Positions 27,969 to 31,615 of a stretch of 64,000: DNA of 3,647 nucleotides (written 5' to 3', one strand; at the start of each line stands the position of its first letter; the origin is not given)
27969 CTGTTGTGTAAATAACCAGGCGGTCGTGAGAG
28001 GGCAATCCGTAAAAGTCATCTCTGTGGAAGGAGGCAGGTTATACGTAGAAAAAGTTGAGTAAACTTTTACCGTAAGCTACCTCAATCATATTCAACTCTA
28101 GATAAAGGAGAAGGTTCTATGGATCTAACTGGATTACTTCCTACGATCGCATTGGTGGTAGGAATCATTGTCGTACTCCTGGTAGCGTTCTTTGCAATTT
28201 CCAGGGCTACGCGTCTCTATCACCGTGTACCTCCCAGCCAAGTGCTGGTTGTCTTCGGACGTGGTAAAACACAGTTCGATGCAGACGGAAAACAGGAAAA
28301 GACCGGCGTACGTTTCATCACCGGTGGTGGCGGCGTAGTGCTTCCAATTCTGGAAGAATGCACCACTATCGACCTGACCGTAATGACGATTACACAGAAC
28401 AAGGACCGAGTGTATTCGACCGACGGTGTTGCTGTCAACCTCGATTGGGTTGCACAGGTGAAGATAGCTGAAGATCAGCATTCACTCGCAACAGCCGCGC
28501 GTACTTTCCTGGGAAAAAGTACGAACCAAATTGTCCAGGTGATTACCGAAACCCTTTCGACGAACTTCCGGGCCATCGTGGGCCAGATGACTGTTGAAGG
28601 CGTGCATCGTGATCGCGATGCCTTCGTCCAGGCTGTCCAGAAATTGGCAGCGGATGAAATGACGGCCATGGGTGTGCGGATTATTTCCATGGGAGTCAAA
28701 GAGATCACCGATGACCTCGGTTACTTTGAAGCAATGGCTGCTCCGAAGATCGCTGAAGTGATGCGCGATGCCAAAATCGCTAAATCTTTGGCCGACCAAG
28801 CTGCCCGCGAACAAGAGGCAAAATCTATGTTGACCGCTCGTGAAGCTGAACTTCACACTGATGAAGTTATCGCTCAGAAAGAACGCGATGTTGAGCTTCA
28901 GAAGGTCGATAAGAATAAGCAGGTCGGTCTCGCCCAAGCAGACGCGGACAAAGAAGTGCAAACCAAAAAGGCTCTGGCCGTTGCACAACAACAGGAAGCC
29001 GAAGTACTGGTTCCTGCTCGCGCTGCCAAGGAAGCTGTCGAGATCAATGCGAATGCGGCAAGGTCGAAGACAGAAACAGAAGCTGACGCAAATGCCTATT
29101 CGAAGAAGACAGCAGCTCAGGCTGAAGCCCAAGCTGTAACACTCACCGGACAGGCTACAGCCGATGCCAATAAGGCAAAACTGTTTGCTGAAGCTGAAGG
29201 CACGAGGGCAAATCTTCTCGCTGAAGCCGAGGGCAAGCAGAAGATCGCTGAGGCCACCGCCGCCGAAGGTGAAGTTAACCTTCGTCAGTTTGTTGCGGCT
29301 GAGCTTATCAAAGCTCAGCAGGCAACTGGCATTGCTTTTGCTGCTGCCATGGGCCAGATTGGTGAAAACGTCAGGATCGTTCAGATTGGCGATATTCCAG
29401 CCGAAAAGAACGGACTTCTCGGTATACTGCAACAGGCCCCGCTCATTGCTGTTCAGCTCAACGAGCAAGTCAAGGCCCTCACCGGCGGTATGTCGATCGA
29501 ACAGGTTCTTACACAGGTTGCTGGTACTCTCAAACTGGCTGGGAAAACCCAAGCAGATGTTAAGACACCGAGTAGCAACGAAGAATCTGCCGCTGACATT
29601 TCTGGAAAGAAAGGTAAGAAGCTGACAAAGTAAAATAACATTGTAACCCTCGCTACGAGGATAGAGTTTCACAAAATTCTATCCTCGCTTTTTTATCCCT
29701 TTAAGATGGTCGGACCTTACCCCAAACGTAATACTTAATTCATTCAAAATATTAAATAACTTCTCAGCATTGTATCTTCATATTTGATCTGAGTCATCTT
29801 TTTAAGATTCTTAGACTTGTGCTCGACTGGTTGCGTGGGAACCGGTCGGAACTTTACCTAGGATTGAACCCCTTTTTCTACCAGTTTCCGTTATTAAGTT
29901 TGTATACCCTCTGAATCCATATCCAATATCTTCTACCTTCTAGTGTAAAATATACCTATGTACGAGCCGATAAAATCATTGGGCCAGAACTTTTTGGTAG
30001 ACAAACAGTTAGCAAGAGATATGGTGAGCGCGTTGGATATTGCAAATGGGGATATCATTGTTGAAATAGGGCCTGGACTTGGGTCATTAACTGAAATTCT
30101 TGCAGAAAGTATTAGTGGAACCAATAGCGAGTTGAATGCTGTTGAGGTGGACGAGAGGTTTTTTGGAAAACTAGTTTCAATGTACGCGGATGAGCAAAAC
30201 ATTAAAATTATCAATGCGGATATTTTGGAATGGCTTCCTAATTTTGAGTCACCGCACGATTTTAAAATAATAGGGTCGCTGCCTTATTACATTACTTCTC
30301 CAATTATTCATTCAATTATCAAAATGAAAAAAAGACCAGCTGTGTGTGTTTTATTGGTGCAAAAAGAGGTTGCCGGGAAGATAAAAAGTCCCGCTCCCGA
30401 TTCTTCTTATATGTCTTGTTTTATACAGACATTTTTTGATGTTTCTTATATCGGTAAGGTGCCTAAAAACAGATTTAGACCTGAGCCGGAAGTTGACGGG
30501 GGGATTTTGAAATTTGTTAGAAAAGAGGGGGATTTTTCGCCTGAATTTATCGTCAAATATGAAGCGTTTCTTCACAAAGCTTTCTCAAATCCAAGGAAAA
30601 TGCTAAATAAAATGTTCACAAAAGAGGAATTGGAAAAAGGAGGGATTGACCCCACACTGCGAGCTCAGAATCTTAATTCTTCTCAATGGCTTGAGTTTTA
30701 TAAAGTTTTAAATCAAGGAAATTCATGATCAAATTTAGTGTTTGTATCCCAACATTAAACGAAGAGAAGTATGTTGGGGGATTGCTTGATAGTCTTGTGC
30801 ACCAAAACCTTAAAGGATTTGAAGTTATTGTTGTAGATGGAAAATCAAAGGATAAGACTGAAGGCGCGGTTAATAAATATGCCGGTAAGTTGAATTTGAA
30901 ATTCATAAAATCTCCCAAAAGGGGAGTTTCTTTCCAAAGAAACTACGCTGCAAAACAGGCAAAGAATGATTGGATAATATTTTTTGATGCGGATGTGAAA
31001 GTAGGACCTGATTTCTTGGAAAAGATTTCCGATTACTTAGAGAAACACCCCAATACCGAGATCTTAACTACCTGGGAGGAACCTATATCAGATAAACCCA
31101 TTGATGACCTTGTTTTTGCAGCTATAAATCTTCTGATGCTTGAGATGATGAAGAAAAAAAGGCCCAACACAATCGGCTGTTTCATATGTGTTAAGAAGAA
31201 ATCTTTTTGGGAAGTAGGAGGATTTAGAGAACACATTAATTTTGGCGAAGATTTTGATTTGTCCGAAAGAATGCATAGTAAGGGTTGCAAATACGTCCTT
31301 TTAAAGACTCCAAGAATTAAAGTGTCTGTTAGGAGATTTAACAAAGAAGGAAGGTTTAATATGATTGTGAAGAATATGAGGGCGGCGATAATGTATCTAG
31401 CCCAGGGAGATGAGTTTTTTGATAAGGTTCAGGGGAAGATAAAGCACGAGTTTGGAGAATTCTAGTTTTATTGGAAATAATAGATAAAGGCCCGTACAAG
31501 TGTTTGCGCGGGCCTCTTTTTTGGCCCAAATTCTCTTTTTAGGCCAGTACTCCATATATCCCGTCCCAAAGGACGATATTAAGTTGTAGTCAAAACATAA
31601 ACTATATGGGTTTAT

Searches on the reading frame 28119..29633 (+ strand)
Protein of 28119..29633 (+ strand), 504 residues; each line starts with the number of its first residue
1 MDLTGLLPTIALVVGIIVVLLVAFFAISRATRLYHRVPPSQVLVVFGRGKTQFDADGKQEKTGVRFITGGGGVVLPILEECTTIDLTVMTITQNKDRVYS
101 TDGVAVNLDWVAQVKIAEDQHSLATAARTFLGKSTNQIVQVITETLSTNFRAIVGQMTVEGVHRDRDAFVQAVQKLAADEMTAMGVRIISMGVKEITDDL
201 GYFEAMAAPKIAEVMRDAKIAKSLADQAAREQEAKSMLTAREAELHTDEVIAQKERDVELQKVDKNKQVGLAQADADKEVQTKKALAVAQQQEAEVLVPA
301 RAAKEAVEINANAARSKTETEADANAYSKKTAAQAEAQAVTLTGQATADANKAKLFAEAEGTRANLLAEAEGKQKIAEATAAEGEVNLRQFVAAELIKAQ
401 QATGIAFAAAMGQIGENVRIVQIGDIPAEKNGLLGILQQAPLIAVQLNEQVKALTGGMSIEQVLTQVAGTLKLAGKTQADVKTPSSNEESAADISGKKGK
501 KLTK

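Call 12: search_protein_families(library=pfam, proteins=[window:28119-29633:+], max_evalue=0.001)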
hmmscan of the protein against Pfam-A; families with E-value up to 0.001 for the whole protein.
window:28119-29633:+ (504 aa): 1 family
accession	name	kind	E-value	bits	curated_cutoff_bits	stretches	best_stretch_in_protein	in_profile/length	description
PF01145.31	Band_7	-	6.4e-27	95.2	23.6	1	36-223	2-172/176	SPFH domain / Band 7 family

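Call 60: search_protein_families(library=padloc, proteins=[window:28119-29633:+], max_evalue=0.01)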
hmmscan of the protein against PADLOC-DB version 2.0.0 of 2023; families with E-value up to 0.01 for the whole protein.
window:28119-29633:+ (504 aa): 0 families

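Call 61: search_protein_families(library=ncbifam, proteins=[window:28119-29633:+], max_evalue=0.01)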
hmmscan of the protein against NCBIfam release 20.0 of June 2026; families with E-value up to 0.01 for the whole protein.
window:28119-29633:+ (504 aa): 1 family
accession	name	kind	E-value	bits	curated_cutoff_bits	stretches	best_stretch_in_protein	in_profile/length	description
NF058507.1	FlotScfldFlot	equivalog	5e-68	230.3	700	2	11-287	4-274/477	flotillin lipid rafts scaffold protein FloT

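Call 62: find_related_loci(query=window:28119-29633:+, collection=genome_contigs, flank=6000)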
Query window:28119-29633:+ (504 aa) in genome_contigs; peptide patterns used: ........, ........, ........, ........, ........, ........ (x = any residue, [..] = any of these).
107 stretches matched a pattern; 1 encode a relative of the query (tblastn E <= 1e-3); 1 distinct loci.
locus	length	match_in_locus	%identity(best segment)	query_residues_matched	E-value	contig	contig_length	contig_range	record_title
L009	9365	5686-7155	71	1-479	0e+0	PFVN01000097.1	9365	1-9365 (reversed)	MAG: Candidatus Moranbacteria bacterium CG_4_9_14_3_um_filter_42_9 CG_4_9_14_3_um_filter_150_scaffold_8545_c, whole geno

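Call 94: find_homologous_proteins(query=window:28119-29633:+, max_evalue=1e-30)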
Query window:28119-29633:+ (504 aa): 349 proteins with E <= 1e-30 among 8000 candidates; the best 120 are listed.
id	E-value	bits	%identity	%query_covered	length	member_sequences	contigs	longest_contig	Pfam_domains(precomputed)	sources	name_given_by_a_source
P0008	0.0e+0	1029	100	100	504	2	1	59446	PF01145.32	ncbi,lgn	ncbi:MAG: SPFH domain-containing protein [Patescibacteria group bacterium]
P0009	5.4e-134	466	53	95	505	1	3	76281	PF01145.32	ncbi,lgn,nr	ncbi:MAG: hypothetical protein GTO18_18305 [Anaerolineales bacterium]|nr:hypothetical protein [Anaer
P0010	5.7e-134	466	51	98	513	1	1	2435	PF01145.32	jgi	-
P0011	7.2e-134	465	50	89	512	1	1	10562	PF01145.32,PF15975.11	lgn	-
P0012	6.5e-133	462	53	92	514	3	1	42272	PF01145.32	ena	-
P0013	6.7e-133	462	50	98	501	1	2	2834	PF01145.32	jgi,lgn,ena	-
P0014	9.9e-133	462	51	89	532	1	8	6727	PF01145.32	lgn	-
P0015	4.3e-132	460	52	92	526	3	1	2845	PF01145.32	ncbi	-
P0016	6.6e-132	459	51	98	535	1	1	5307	PF01145.32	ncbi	-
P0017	9.7e-132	458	52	96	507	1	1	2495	PF01145.32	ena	-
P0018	1.6e-130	454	52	92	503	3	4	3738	PF01145.32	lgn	-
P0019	1.6e-130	454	52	94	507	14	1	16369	PF01145.32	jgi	-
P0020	2.3e-130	454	53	93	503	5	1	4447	PF01145.32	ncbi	-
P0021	2.5e-130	454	51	93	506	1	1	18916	PF01145.32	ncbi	-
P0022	5.7e-130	453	52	92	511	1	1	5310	PF01145.32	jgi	-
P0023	2.0e-129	451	53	91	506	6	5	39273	PF01145.32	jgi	jgi:flotillin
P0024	5.0e-129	450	52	88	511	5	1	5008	PF01145.32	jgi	-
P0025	6.6e-129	449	51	93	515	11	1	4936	PF01145.32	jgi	jgi:flotillin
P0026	1.5e-128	448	53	88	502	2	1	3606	PF01145.32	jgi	jgi:flotillin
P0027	4.4e-128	446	53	93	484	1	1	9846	PF01145.32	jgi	jgi:flotillin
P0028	5.8e-128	446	51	89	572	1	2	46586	PF01145.32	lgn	-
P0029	7.1e-128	446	50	94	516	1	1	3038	PF01145.32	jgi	jgi:flotillin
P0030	4.4e-127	443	53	88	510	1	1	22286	PF01145.32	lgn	-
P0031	2.7e-126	440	47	96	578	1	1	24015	PF01145.32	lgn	-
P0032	2.3e-124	434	48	92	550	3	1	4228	PF01145.32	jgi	jgi:flotillin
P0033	3.4e-124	434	50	89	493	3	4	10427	PF01145.32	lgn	-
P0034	3.6e-122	427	47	94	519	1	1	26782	PF01145.32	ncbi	-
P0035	6.0e-122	426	48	93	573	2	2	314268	PF01145.32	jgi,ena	jgi:flotillin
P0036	8.7e-122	426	55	85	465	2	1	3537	PF01145.32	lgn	-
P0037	1.2e-120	422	50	94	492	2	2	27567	PF01145.32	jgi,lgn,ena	-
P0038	2.2e-119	418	49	92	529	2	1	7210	PF01145.32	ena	-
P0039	4.0e-119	417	46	92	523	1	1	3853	PF01145.32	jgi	-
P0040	1.1e-118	415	49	89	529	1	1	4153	PF01145.32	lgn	-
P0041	4.7e-116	407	50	88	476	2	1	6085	PF01145.32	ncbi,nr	ncbi:MAG: hypothetical protein GYB64_16340 [Chloroflexi bacterium]|nr:hypothetical protein [Chlorofl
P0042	1.9e-115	405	43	95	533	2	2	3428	PF01145.32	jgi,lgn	jgi:flotillin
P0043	7.2e-115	403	51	85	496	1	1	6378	PF01145.32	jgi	-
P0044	3.7e-114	401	51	85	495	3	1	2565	PF01145.32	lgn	-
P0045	1.5e-113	399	49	90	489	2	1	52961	PF01145.32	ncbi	-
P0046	2.2e-113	398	51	85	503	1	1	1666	PF01145.32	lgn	-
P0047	2.6e-113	398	45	91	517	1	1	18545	PF01145.32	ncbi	-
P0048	2.7e-113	398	45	97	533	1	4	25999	PF01145.32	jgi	-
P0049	2.8e-113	398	50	89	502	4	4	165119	PF01145.32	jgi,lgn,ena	-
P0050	3.0e-113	398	50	90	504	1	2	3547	PF01145.32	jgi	-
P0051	1.0e-112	396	51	85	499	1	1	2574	PF01145.32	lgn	-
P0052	2.6e-112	394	51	85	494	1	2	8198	PF01145.32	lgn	-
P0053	3.5e-112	394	50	87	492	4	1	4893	PF01145.32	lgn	-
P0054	4.5e-112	394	47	85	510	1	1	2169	PF01145.32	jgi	-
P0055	5.0e-112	394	46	88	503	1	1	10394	PF01145.32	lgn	-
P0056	5.1e-112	393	49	91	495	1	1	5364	PF01145.32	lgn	-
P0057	1.5e-111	392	50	86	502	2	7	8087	PF01145.32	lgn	-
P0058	6.7e-111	390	50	90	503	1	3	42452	PF01145.32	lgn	-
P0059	8.1e-111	390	46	97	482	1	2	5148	PF01145.32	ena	-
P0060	1.2e-110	389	48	93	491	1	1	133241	PF01145.32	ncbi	-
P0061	1.4e-110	389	51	85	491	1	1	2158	PF01145.32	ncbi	ncbi:MAG: SPFH domain-containing protein [Chloroflexota bacterium]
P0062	1.9e-110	388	50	88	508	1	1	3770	PF01145.32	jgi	jgi:flotillin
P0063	2.1e-110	388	49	90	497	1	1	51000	PF01145.32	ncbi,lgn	-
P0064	2.3e-110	388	46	91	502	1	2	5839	PF01145.32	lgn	-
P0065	2.4e-110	388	49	85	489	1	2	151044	PF01145.32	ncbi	-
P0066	2.5e-110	388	51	85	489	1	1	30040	PF01145.32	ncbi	-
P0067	2.7e-110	388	50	85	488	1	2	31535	PF01145.32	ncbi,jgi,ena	jgi:flotillin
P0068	2.7e-110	388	48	92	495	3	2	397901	PF01145.32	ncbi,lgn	ncbi:MAG: SPFH domain-containing protein [Aggregatilineales bacterium]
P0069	3.5e-110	387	50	85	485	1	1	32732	PF01145.32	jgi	jgi:flotillin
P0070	5.3e-110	387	50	85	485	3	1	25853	PF01145.32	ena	-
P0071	1.2e-109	386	49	94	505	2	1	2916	PF01145.32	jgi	jgi:flotillin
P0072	1.8e-109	385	50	88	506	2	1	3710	PF01145.32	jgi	jgi:flotillin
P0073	1.9e-109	385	49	92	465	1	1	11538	PF01145.32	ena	-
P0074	2.3e-109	385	47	89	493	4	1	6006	PF01145.32,PF15975.11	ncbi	-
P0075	2.4e-109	385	47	93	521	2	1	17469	PF01145.32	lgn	-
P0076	2.8e-109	384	50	84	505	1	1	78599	PF01145.32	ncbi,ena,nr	ncbi:MAG: hypothetical protein K8L99_35960 [Anaerolineae bacterium]|nr:hypothetical protein [Anaerol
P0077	2.9e-109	384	49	90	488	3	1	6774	PF01145.32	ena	-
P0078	3.7e-109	384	44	93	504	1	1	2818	PF01145.32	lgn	-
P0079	4.1e-109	384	51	84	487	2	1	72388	PF01145.32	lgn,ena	-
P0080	4.4e-109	384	47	92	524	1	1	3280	PF01145.32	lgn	-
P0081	4.4e-109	384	49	85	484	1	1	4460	PF01145.32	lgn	-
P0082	6.2e-109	383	48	90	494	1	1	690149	PF01145.32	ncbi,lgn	ncbi:MAG: hypothetical protein OHK0046_12630 [Anaerolineae bacterium]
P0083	6.3e-109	383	49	85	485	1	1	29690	PF01145.32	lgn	-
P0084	1.9e-108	382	48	91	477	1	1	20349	PF01145.32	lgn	-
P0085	2.1e-108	382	51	84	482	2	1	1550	PF01145.32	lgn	-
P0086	2.5e-108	381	48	92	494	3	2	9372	PF01145.32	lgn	-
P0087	2.5e-108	381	49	86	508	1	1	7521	PF01145.32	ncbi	-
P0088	2.6e-108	381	49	89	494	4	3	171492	PF01145.32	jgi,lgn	-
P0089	3.3e-108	381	47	88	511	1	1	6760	PF01145.32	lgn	-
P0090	3.5e-108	381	48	90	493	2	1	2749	PF01145.32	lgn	-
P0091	3.8e-108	381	46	96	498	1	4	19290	PF01145.32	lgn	-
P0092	4.3e-108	381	46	95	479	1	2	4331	PF01145.32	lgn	-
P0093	4.5e-108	380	48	89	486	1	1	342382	PF01145.32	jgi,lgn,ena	jgi:flotillin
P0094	6.8e-108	380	48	86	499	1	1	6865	PF01145.32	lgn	-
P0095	7.5e-108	380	46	90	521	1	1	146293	PF01145.32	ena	-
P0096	7.8e-108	380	48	87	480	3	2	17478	PF01145.32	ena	-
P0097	9.9e-108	379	47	91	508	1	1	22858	PF01145.32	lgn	-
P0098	1.1e-107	379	53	78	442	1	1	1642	PF01145.32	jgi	jgi:flotillin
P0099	1.8e-107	379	48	88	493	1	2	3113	PF01145.32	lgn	-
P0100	1.8e-107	378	46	96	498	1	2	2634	PF01145.32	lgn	-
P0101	3.3e-107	378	49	90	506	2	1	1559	PF01145.32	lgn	-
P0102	3.9e-107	377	43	90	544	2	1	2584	PF01145.32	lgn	-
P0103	5.4e-107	377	50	85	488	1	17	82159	PF01145.32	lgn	-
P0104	5.8e-107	377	47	91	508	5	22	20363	PF01145.32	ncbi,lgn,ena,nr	ncbi:MAG TPA: SPFH domain-containing protein [Oceanobacillus sp.]|nr:SPFH domain-containing protein 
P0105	7.8e-107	376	48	84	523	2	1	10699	PF01145.32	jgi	jgi:flotillin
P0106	9.9e-107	376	48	88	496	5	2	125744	PF01145.32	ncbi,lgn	ncbi:MAG: SPFH domain-containing protein [Chloroflexota bacterium]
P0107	1.3e-106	376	47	84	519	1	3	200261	PF01145.32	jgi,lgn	jgi:flotillin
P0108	1.4e-106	376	47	84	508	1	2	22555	PF01145.32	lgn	-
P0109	1.7e-106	375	48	88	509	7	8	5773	PF01145.32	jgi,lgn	jgi:flotillin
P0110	2.3e-106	375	49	89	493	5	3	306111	PF01145.32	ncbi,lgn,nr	ncbi:MAG: hypothetical protein H6671_12865 [Anaerolineaceae bacterium]|nr:hypothetical protein [Anae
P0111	2.3e-106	375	47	84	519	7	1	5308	PF01145.32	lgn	-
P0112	2.9e-106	375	47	87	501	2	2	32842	PF01145.32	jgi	jgi:flotillin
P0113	3.3e-106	374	47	88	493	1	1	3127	PF01145.32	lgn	-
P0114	3.8e-106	374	49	85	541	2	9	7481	PF01145.32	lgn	-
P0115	4.4e-106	374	47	88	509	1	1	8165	PF01145.32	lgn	-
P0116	4.5e-106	374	48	84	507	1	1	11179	PF01145.32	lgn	-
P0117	4.6e-106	374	48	84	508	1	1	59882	PF01145.32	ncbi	-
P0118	5.3e-106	374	47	88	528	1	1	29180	PF01145.32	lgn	-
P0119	7.8e-106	373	44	89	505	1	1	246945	PF01145.32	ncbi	-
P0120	8.9e-106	373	46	96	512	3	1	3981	PF01145.32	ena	-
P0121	1.1e-105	373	49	84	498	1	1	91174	PF01145.32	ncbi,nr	ncbi:MAG: SPFH domain-containing protein [bacterium]|nr:SPFH domain-containing protein [bacterium]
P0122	1.4e-105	372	50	85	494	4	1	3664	PF01145.32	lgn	-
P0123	1.6e-105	372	48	87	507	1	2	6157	PF01145.32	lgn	-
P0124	1.7e-105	372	46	96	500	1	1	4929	PF01145.32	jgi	jgi:flotillin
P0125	1.7e-105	372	50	89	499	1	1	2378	PF01145.32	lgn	-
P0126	2.0e-105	372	49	83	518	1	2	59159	PF01145.32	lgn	-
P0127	2.1e-105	372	44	89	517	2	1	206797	PF01145.32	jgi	jgi:flotillin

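Call 95: find_encoding_contigs(protein=P0009, flank=7000, max_places=1)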
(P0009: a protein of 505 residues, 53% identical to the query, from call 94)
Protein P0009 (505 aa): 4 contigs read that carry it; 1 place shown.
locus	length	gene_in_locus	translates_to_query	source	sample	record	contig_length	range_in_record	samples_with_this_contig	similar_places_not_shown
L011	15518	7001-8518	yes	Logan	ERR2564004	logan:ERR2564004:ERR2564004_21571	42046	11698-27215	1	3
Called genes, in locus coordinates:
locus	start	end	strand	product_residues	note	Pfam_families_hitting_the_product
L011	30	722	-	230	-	-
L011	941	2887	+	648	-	PF00664:ABC_membrane, PF00005:ABC_tran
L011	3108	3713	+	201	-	PF07638:Sigma70_ECF (faint), PF04542:Sigma70_r2, PF08281:Sigma70_r4_2, PF04545:Sigma70_r4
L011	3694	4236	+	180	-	-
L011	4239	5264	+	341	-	-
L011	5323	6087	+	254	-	PF09922:LiaF-like_C (faint), PF17115:Toast_rack_N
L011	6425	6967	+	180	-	PF01957:NfeD (weak)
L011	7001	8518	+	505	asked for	PF01145:Band_7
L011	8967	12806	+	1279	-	PF02811:PHP, PF07733:DNA_pol3_alpha, PF17657:DNA_pol3_finger, PF14579:HHH_6, PF01336:tRNA_anti-codon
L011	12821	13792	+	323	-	PF00365:PFK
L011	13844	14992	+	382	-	PF00365:PFK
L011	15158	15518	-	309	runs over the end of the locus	PF04055:Radical_SAM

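Call 96: find_encoding_contigs(protein=P0012, flank=7000, max_places=1)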
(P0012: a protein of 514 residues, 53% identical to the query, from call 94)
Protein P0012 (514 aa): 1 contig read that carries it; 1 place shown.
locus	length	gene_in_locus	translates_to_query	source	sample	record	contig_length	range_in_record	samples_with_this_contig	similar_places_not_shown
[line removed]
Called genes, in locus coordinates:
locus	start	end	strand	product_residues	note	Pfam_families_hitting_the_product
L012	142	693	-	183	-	-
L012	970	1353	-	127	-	-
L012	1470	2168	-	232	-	PF00072:Response_reg, PF00196:GerE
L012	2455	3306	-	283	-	PF01073:3Beta_HSD (faint), PF01370:Epimerase, PF02719:Polysacc_synt_2 (faint), PF04321:RmlD_sub_bind, PF16363:GDP_Man_Dehyd (weak), PF07993:NAD_binding_4 (weak)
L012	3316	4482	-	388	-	PF00155:Aminotran_1_2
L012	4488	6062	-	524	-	PF00672:HAMP, PF00211:Guanylate_cyc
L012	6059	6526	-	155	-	PF01220:DHquinase_II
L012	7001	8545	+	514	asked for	PF01145:Band_7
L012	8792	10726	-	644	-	PF02730:AFOR_N, PF01314:AFOR_C (faint)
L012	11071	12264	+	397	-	PF03979:Sigma70_r1_1, PF00140:Sigma70_r1_2, PF04542:Sigma70_r2, PF04539:Sigma70_r3, PF04545:Sigma70_r4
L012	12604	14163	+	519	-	-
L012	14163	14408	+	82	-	?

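Call 97: find_encoding_contigs(protein=P0011, flank=7000, max_places=1)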
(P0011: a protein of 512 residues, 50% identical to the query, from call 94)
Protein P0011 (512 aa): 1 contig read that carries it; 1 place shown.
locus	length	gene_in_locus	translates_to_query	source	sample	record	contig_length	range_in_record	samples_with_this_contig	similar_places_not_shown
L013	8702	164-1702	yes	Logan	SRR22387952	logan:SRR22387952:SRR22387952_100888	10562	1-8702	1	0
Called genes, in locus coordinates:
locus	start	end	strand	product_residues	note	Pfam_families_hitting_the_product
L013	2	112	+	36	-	?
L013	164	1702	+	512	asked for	PF01145:Band_7, PF15975:Flot (weak)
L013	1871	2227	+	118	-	PF05635:23S_rRNA_IVP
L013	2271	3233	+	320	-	PF01745:IPT (weak), PF01715:IPPT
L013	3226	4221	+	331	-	PF01594:AI-2E_transport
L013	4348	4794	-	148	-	-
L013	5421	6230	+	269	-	PF27226:AF_1845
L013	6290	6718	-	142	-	PF01797:Y1_Tnp (weak)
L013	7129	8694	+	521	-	PF13541:ChlI, PF01078:Mg_chelatase, PF05496:RuvB_N (faint), PF00158:Sigma54_activat (faint), PF07728:AAA_5 (weak), PF00493:MCM, PF13335:Mg_chelatase_C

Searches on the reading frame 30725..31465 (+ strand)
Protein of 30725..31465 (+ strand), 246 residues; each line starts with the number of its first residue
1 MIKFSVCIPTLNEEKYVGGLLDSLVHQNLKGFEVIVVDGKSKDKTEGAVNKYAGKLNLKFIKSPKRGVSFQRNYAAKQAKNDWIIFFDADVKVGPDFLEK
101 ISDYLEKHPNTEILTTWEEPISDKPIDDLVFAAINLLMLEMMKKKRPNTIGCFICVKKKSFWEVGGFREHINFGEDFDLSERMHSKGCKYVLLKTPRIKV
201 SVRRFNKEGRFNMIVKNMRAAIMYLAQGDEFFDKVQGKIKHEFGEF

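Call 12: search_protein_families(library=pfam, proteins=[window:30725-31465:+], max_evalue=0.001)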
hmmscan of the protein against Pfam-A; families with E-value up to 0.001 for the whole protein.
window:30725-31465:+ (246 aa): 6 families
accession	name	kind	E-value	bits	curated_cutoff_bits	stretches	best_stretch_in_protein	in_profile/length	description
PF00535.33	Glycos_transf_2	-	2.1e-28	99.8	23.3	1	5-164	1-167/168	Glycosyl transferase family 2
PF13641.12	Glyco_tranf_2_3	-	1.4e-12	48.6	27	1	4-201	3-212/230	Glycosyltransferase like family 2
PF10111.15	Glyco_tranf_2_2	-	3.2e-11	43.7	27.3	1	6-201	2-214/276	Glycosyltransferase like family 2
PF13506.12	Glyco_transf_21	-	8.3e-09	35.6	21.7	1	76-204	26-158/174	Glycosyl transferase family 21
PF13632.12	Glyco_trans_2_3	-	0.00037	20.8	27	1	83-202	1-125/198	Glycosyl transferase family group 2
PF02709.20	Glyco_transf_7C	-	0.00039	20.4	23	0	146-214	16-75/78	N-terminal domain of galactosyltransferase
